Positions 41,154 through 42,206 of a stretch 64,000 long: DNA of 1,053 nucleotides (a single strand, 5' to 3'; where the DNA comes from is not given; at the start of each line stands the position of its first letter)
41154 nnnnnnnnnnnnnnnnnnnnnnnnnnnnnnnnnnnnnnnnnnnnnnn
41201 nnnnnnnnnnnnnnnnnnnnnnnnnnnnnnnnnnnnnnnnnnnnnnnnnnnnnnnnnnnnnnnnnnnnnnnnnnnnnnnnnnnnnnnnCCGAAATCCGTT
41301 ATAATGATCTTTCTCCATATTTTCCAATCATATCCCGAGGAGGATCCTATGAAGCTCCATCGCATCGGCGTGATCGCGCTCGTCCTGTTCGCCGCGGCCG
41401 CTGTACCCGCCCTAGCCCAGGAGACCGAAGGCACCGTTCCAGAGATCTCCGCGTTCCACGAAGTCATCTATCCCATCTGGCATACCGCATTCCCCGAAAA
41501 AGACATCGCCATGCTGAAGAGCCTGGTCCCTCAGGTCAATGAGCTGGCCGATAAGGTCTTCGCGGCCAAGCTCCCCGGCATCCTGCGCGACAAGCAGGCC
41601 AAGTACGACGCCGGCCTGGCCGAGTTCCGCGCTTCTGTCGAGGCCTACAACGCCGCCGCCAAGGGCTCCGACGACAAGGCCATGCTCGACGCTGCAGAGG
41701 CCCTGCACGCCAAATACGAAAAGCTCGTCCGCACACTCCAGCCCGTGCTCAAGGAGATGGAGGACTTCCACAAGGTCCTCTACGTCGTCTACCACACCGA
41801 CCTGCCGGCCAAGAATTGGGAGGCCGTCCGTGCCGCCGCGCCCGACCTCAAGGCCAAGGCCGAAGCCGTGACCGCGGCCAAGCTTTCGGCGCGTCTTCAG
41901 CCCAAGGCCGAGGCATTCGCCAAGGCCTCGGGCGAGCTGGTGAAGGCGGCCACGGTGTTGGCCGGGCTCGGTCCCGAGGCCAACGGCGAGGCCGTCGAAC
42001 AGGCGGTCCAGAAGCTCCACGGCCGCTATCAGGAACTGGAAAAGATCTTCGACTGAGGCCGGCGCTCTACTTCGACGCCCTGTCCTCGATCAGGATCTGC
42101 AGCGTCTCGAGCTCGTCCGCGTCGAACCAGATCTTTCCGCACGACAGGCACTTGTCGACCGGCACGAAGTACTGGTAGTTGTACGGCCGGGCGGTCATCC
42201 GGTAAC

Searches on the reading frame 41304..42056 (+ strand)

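Call 30: search_protein_families(library=pfam, proteins=[window:41304-42056:+], max_evalue=1)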
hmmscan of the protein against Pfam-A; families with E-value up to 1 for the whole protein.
window:41304-42056:+ (250 aa): 3 families
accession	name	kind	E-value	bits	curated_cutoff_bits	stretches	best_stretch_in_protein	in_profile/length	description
PF06150.17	ChaB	-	0.075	14.1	27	1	112-140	18-51/60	ChaB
PF13675.11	PilJ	-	0.084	13.4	26.6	0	102-154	48-97/114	Type IV pili methyl-accepting chemotaxis transducer N-term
PF07361.16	Cytochrom_B562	-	0.33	12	30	1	66-135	20-91/102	Cytochrome b562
